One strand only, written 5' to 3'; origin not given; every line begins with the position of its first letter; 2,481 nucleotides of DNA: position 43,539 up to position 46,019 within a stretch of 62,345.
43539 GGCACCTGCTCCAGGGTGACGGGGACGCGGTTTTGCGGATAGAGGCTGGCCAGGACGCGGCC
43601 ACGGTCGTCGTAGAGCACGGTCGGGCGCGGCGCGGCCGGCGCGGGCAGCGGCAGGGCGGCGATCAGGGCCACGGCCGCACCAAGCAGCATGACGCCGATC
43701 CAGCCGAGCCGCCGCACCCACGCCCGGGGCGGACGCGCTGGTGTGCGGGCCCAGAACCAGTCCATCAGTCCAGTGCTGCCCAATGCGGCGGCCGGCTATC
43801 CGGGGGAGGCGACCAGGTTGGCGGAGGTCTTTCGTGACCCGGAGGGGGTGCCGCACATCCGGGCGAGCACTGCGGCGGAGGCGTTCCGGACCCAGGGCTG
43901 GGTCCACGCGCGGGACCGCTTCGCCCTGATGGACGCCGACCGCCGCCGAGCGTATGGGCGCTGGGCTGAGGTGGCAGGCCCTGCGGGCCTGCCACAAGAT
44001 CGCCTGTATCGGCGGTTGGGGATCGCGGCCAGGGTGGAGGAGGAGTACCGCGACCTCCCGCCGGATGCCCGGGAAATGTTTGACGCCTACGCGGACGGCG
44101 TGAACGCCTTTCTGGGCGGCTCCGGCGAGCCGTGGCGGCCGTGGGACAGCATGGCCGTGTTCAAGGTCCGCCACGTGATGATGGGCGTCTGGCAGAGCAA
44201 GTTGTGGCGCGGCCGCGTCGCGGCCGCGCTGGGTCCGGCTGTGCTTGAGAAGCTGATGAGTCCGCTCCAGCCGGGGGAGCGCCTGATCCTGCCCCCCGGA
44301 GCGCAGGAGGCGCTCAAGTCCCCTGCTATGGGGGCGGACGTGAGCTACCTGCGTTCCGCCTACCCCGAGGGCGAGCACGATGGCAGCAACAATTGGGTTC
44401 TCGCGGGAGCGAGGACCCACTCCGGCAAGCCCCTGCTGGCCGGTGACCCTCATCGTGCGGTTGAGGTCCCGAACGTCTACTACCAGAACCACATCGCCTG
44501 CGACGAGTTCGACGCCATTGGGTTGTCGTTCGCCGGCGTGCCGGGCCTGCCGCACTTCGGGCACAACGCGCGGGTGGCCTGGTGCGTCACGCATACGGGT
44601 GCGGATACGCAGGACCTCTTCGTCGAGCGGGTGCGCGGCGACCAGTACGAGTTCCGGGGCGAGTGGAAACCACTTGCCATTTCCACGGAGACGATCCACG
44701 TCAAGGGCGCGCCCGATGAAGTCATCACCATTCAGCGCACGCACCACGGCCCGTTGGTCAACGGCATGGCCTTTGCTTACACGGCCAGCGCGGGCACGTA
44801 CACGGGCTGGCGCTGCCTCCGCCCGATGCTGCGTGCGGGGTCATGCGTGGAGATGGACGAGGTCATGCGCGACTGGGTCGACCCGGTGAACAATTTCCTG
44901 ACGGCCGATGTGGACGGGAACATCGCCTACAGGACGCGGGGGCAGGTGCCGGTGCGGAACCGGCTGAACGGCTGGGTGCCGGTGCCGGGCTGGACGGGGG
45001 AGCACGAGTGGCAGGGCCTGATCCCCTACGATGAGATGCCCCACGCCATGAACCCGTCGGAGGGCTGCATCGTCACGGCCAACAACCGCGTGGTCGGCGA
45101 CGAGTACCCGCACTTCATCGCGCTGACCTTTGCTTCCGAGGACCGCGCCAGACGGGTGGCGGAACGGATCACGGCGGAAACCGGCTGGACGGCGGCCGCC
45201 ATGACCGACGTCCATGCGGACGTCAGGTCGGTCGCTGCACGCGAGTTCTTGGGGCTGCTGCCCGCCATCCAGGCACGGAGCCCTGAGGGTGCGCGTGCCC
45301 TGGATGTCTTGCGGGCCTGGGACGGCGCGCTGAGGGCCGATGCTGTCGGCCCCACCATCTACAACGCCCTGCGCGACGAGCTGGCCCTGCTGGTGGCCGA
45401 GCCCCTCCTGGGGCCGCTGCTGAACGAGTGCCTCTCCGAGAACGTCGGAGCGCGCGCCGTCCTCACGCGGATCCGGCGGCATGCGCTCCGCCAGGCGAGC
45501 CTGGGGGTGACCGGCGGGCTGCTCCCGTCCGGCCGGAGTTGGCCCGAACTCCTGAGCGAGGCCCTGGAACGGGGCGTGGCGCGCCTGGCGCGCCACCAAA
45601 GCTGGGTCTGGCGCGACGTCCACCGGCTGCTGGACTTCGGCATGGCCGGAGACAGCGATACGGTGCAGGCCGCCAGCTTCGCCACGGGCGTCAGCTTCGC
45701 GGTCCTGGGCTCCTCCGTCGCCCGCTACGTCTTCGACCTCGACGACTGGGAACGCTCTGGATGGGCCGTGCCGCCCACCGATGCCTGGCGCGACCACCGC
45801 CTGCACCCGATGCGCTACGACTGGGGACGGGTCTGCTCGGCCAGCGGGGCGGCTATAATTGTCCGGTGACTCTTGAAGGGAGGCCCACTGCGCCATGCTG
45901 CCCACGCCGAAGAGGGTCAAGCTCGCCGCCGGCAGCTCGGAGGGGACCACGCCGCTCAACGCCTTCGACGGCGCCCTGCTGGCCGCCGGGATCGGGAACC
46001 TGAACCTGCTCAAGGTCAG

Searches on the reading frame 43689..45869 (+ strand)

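Call 50: search_protein_families(library=pfam, proteins=[window:43689-45869:+], max_evalue=0.00001)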
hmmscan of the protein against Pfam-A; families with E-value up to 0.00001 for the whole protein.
window:43689-45869:+ (726 aa): 1 family
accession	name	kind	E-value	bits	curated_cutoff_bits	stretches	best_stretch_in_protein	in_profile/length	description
PF01804.23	Penicil_amidase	-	1.1e-165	553.9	21.3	1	45-696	2-640/675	Penicillin amidase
